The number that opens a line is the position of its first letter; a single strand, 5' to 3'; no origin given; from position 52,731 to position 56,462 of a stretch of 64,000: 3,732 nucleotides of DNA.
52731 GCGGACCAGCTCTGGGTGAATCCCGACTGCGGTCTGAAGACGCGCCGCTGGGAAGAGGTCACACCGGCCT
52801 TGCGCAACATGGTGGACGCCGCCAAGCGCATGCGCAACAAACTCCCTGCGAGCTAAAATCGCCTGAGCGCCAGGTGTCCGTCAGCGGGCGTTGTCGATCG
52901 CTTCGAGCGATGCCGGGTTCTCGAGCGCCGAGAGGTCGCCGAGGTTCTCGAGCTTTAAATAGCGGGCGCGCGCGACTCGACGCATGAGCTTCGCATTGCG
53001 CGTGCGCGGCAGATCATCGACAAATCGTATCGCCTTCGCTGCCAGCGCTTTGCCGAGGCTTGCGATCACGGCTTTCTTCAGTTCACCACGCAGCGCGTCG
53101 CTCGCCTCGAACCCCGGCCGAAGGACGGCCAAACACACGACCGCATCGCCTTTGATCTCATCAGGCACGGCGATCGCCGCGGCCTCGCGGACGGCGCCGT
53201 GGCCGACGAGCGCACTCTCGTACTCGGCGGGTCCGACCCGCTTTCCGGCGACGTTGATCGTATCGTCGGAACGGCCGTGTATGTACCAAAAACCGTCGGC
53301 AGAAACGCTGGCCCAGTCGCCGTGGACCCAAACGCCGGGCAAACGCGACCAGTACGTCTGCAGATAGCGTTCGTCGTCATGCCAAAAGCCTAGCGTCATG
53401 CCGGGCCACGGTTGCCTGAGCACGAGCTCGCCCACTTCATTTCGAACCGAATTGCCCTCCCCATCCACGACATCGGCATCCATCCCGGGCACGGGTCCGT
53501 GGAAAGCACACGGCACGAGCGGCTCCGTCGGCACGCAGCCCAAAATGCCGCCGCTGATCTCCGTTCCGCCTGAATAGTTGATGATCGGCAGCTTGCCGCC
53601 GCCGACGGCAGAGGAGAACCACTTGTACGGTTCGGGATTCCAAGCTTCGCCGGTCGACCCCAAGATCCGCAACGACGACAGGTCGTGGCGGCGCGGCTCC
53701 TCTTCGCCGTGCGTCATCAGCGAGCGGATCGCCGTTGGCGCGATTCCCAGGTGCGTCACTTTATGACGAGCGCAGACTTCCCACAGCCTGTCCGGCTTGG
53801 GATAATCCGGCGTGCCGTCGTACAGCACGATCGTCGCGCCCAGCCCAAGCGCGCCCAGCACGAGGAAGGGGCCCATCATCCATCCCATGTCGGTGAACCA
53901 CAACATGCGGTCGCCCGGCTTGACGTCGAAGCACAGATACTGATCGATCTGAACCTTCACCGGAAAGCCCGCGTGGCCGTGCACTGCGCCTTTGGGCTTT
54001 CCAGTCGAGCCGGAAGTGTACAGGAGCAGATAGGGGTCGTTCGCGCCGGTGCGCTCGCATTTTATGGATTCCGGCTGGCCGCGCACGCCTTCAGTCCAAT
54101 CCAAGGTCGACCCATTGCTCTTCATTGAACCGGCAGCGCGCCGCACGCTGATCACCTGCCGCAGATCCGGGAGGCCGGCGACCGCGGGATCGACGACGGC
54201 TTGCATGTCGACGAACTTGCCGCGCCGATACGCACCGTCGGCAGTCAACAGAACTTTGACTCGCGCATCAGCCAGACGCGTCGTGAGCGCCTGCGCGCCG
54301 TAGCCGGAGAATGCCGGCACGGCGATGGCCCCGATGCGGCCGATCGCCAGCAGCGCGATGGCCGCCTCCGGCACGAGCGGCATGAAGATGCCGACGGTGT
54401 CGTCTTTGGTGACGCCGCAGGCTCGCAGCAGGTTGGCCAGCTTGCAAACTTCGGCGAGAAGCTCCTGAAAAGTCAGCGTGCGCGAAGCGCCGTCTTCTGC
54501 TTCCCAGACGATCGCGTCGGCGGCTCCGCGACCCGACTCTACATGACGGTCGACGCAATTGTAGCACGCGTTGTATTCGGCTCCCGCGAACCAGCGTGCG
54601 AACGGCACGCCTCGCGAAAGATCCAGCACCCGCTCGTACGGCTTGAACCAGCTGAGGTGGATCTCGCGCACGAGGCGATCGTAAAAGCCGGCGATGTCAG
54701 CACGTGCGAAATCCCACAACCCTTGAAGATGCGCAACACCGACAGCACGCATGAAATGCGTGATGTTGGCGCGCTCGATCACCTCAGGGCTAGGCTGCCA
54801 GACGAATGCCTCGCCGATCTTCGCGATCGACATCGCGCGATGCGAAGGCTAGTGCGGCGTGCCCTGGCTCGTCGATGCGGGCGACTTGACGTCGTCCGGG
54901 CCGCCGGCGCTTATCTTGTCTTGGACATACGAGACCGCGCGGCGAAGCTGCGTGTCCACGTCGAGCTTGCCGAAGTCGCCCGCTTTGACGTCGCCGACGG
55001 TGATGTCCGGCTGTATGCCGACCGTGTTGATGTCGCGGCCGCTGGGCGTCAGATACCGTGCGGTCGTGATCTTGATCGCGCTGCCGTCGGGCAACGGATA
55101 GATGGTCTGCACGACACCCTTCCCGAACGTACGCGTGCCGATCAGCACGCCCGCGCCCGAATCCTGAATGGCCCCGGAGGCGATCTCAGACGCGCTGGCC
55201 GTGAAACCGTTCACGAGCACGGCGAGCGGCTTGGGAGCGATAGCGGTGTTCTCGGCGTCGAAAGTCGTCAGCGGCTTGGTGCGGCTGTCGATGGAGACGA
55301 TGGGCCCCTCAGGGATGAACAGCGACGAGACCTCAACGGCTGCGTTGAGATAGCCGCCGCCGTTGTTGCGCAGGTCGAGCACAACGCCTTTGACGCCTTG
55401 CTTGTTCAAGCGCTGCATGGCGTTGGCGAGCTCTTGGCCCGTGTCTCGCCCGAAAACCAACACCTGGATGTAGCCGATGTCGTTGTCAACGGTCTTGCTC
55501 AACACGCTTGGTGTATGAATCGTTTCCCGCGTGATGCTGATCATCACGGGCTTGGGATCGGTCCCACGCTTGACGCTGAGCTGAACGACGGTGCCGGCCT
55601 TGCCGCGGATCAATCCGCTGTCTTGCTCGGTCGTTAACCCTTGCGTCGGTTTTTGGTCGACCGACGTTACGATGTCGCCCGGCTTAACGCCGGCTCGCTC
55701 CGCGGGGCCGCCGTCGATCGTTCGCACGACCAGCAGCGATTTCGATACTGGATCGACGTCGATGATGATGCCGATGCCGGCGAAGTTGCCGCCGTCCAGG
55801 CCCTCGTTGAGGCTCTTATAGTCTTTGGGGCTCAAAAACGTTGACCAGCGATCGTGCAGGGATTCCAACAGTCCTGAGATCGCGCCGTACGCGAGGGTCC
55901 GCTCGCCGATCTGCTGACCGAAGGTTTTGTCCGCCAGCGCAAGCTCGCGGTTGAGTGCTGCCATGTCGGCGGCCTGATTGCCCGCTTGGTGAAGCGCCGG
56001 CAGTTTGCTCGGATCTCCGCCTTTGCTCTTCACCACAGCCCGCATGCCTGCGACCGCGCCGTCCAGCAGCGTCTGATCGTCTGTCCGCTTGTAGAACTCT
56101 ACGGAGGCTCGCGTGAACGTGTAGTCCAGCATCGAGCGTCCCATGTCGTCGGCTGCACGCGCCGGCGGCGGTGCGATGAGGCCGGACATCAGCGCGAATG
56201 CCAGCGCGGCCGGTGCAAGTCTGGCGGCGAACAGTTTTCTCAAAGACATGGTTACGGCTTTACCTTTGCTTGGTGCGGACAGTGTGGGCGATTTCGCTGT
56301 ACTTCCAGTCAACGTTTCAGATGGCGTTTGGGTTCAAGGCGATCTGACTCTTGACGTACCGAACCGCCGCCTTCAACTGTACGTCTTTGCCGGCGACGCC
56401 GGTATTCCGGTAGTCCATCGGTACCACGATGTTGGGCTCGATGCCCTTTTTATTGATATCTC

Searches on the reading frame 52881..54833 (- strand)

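Call 14: search_protein_families(library=pfam, proteins=[window:52881-54833:-], max_evalue=0.00001)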
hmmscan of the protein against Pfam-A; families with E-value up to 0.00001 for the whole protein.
window:52881-54833:- (650 aa): 3 families
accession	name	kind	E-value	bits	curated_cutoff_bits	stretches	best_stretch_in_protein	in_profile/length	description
PF00501.34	AMP-binding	-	1.3e-74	251.8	29.9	1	104-484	10-384/384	AMP-binding enzyme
PF13193.12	AMP-binding_C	-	1e-18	68.5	24.5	1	537-615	1-76/76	AMP-binding enzyme C-terminal domain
PF16177.11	ACAS_N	-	7e-16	58.2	27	1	38-93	3-55/55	Acetyl-coenzyme A synthetase N-terminus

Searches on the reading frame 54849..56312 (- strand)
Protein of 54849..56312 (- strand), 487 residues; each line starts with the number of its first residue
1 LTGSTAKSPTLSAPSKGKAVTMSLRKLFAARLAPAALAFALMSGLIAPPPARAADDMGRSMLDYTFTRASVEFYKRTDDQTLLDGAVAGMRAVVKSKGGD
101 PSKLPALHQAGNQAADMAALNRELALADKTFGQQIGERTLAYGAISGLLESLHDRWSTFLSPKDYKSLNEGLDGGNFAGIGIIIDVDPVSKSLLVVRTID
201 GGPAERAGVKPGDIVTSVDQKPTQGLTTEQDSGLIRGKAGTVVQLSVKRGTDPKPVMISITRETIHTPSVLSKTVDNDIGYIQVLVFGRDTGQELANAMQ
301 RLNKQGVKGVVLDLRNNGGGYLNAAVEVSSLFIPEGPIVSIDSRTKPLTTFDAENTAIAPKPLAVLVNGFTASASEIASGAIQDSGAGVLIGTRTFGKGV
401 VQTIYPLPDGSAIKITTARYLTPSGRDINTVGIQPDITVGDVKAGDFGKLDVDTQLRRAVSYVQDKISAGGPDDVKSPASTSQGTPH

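Call 14: search_protein_families(library=pfam, proteins=[window:54849-56312:-], max_evalue=0.00001)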
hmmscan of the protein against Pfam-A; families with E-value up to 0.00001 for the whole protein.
window:54849-56312:- (487 aa): 5 families
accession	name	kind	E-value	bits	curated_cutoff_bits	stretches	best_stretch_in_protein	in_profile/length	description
PF03572.23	Peptidase_S41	-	4.2e-56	189.5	24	1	278-439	1-165/165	Peptidase family S41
PF17820.7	PDZ_6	-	4.6e-12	45.9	27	1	199-249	6-54/54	PDZ domain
PF13180.12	PDZ_2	-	4.6e-10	40.1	27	1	184-258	5-78/80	PDZ domain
PF00595.29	PDZ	-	5e-08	33.6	23.2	1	179-247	11-80/81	PDZ domain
PF22694.1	CtpB_N-like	-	1.2e-07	32.5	27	0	112-160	33-81/85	Activating protease CtpB N-terminal domain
